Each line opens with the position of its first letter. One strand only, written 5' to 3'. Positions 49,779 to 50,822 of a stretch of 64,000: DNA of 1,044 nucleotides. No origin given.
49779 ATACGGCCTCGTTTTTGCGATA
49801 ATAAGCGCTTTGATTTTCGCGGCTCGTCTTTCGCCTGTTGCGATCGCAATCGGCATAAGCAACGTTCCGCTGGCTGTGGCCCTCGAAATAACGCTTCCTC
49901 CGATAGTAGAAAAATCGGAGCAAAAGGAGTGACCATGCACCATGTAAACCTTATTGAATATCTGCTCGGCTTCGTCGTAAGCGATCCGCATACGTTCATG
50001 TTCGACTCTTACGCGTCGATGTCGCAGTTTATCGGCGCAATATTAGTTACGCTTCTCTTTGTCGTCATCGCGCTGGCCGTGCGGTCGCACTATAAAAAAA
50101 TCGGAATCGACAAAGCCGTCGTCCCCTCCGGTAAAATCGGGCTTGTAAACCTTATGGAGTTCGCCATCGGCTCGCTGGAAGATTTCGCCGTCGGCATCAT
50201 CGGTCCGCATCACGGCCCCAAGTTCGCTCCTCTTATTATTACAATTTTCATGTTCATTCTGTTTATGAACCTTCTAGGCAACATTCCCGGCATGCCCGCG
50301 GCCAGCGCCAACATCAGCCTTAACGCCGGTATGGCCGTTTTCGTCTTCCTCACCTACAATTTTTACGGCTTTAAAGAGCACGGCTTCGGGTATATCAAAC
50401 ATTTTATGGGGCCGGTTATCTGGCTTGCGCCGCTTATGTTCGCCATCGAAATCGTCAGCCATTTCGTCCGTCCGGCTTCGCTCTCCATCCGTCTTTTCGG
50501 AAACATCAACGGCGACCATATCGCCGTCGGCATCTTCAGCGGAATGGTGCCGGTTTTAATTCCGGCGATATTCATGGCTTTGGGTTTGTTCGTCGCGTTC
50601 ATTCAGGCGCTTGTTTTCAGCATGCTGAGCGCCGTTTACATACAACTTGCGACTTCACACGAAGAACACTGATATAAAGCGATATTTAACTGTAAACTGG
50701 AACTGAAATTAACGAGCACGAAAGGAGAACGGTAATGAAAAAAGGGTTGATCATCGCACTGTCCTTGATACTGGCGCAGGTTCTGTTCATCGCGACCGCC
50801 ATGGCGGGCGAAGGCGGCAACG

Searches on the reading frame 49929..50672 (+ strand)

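Call 43: search_protein_families(library=pfam, proteins=[window:49929-50672:+], max_evalue=0.01)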
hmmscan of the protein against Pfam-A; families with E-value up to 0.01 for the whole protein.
window:49929-50672:+ (247 aa): 1 family
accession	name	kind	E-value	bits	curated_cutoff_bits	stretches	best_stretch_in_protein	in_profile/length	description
PF00119.25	ATP-synt_A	-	2.1e-50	172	33.9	1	39-239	6-217/217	ATP synthase A chain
